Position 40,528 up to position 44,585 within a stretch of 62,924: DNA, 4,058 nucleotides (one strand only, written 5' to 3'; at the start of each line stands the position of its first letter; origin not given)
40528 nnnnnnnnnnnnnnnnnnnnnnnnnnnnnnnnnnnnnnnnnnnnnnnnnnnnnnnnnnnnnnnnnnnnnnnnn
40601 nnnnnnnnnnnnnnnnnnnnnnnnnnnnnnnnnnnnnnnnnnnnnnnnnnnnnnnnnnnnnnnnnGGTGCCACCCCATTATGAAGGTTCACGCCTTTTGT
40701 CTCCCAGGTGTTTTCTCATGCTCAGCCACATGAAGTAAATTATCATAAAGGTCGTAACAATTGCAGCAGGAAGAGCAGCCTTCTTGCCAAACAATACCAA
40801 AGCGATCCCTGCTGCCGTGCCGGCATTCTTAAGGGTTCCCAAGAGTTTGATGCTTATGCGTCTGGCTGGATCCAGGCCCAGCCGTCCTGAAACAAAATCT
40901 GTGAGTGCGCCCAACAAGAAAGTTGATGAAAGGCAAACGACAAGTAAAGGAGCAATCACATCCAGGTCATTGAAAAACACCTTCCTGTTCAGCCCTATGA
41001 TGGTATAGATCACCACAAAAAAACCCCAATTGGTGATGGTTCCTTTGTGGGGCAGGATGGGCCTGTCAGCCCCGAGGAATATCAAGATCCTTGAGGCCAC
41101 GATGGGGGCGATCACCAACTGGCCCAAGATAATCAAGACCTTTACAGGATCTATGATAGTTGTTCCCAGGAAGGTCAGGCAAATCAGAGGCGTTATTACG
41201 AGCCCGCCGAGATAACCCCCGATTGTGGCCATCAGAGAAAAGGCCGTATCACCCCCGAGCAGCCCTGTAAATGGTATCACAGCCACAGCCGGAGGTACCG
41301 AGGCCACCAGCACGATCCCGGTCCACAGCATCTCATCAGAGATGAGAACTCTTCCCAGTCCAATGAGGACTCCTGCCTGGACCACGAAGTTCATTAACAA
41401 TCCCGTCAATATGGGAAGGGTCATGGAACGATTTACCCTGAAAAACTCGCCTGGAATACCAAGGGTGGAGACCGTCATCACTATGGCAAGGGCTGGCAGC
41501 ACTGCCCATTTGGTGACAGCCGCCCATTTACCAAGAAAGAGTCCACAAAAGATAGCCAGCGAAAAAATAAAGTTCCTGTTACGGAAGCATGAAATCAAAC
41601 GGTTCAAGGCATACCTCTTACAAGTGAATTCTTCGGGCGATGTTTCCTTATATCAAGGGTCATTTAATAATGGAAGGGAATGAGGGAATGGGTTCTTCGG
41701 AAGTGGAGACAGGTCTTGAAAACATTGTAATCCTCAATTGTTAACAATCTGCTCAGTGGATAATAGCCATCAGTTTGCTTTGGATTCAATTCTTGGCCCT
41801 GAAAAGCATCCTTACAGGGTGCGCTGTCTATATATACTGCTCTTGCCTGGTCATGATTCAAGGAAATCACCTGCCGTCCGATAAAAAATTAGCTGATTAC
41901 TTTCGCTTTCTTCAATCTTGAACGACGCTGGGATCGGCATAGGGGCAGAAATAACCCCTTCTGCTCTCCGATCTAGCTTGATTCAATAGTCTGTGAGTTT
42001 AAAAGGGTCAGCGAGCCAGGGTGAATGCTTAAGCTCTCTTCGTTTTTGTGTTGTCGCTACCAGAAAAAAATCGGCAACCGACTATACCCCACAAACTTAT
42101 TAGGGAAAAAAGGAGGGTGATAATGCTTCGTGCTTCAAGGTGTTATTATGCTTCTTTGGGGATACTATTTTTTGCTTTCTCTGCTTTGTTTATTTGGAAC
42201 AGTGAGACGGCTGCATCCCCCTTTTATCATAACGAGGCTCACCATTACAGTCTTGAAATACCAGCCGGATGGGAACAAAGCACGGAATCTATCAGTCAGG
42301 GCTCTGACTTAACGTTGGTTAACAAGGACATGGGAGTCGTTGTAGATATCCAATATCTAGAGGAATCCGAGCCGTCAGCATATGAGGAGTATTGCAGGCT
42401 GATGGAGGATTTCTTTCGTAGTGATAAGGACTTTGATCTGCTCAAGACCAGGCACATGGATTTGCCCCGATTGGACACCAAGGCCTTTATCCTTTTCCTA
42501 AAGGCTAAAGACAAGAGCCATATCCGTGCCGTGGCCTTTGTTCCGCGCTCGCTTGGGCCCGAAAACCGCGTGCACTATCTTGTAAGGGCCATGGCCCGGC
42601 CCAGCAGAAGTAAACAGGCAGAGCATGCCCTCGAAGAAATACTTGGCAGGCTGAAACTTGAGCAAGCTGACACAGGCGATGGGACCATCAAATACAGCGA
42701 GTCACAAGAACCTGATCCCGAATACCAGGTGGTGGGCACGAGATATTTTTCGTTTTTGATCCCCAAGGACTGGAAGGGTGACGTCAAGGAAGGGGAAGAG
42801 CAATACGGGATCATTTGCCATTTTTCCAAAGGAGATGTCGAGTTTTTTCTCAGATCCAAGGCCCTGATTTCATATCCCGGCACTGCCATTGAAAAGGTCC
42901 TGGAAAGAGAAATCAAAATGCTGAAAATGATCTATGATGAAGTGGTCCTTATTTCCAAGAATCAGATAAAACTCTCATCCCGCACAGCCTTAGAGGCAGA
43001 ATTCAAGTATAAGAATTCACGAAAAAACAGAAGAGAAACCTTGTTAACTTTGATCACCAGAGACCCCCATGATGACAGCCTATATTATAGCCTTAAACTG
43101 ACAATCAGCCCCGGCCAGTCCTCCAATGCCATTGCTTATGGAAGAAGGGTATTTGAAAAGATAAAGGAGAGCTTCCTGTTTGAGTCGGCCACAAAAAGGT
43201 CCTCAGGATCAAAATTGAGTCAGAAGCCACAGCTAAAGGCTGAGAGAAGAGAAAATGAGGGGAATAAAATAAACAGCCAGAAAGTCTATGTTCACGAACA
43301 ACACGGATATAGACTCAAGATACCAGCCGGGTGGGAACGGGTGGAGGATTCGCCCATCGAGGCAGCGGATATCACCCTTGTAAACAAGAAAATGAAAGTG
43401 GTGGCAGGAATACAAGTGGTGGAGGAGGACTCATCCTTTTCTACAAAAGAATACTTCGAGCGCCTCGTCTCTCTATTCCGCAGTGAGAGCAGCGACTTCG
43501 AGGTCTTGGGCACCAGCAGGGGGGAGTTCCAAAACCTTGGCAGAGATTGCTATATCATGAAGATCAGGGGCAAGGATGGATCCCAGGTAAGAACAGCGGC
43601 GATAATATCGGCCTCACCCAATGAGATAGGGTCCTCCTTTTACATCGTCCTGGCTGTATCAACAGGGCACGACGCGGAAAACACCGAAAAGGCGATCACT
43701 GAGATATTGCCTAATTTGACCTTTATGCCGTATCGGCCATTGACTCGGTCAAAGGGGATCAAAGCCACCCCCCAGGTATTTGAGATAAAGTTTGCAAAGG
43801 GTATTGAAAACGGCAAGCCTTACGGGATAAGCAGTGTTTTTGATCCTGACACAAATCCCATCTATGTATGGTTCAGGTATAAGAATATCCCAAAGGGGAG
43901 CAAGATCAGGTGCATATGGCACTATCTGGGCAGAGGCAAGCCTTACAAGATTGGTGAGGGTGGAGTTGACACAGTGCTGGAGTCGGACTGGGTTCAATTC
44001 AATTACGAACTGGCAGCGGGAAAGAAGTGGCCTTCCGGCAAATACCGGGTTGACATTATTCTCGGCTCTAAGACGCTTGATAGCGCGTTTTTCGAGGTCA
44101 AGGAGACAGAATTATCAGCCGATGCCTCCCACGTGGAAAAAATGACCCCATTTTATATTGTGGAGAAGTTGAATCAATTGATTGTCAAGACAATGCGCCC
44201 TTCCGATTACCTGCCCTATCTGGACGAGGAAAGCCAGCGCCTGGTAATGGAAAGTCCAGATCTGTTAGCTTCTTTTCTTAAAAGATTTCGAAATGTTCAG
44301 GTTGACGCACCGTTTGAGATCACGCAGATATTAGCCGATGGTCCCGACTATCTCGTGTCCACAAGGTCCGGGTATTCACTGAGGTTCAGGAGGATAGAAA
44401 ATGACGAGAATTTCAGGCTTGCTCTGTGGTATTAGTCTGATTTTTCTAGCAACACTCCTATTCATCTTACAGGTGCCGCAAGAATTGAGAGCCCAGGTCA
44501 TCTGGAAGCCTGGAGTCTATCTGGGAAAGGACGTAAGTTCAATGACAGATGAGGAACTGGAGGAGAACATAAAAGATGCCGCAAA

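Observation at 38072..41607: Cytochrome bd-superfamily oxidoreductase with a fused di-heme cytochrome c tail and apparently no quinol-side heme b558 site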

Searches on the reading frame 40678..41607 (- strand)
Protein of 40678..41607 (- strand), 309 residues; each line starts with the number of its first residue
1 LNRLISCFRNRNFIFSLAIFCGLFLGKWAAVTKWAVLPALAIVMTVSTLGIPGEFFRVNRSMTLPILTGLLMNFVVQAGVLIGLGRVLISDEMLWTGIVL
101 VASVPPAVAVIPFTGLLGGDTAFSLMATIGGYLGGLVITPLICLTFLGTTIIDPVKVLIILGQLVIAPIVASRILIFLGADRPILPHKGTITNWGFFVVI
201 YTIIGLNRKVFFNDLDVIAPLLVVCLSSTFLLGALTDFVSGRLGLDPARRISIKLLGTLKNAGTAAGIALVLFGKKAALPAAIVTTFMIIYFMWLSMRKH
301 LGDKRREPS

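Call 3: search_protein_families(library=pfam, proteins=[window:40678-41607:-], max_evalue=0.1)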
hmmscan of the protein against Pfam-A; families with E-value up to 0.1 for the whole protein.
window:40678-41607:- (309 aa): 1 family
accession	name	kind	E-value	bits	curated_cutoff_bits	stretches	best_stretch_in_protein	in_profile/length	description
PF01758.21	SBF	-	9.3e-05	22.6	24.3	1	39-210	3-187/191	Sodium Bile acid symporter family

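Call 4: search_protein_families(library=ncbifam, proteins=[window:40678-41607:-], max_evalue=0.1)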
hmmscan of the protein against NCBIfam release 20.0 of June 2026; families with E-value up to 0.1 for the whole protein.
window:40678-41607:- (309 aa): 2 families
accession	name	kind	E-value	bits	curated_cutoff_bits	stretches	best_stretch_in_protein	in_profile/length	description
NF047939.1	PantTportPanS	equivalog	4.6e-08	33.1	400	1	36-287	33-284/299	ketopantoate/pantoate/pantothenate transporter PanS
TIGR00841.1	bass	subfamily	5.2e-05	22.6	326.3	1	27-291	30-296/321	bile acid:sodium symporter family transporter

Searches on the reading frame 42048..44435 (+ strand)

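Call 3: search_protein_families(library=pfam, proteins=[window:42048-44435:+], max_evalue=0.1)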
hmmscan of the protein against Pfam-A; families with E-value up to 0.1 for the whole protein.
window:42048-44435:+ (795 aa): 2 families
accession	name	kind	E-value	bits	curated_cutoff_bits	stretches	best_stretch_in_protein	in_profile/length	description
PF01789.22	PsbP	-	1.2e-05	25.9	23.5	0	412-453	4-48/155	PsbP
PF08786.17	DcrB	-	0.00013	22.5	27.2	0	448-508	26-84/127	DcrB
